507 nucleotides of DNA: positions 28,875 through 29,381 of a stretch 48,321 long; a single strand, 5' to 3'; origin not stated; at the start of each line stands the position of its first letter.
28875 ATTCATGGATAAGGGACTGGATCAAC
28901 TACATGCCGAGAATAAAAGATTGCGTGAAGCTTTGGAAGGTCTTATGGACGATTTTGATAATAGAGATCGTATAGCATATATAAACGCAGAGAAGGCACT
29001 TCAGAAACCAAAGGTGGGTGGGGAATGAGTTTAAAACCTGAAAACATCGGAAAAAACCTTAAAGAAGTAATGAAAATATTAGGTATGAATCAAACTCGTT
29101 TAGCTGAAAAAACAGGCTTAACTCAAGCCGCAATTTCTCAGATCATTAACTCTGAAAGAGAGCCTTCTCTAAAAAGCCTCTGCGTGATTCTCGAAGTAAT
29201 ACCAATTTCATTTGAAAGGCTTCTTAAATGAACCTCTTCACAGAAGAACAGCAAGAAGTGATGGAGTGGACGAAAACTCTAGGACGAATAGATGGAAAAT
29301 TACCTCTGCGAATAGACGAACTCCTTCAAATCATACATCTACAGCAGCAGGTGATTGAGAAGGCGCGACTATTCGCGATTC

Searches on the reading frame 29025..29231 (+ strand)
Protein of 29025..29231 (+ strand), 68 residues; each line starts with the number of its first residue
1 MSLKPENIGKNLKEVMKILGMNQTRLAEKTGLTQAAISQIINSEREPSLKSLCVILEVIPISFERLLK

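Call 55: search_protein_families(library=pfam, proteins=[window:29025-29231:+], max_evalue=0.01)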
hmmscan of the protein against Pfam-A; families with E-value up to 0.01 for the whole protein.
window:29025-29231:+ (68 aa): 6 families
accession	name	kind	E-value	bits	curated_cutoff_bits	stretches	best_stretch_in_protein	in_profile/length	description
PF01381.28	HTH_3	-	6.3e-12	45.8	23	1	12-65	1-54/55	Helix-turn-helix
PF13443.12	HTH_26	-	4.1e-06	27.4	22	1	11-59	1-50/63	Cro/C1-type HTH DNA-binding domain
PF12844.13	HTH_19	-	0.00022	21.5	30.2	1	9-47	1-39/64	Helix-turn-helix domain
PF18173.6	bacHORMA_2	-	0.0068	16.7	27.3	1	6-46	18-58/166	Bacterial HORMA domain 2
PF15943.11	YdaS_toxin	-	0.0078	16.4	30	1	13-45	2-33/65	Bacterial toxin YdaS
PF24034.1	DUF7343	-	0.0098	16.2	27.6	0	21-43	19-41/62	Domain of unknown function (DUF7343)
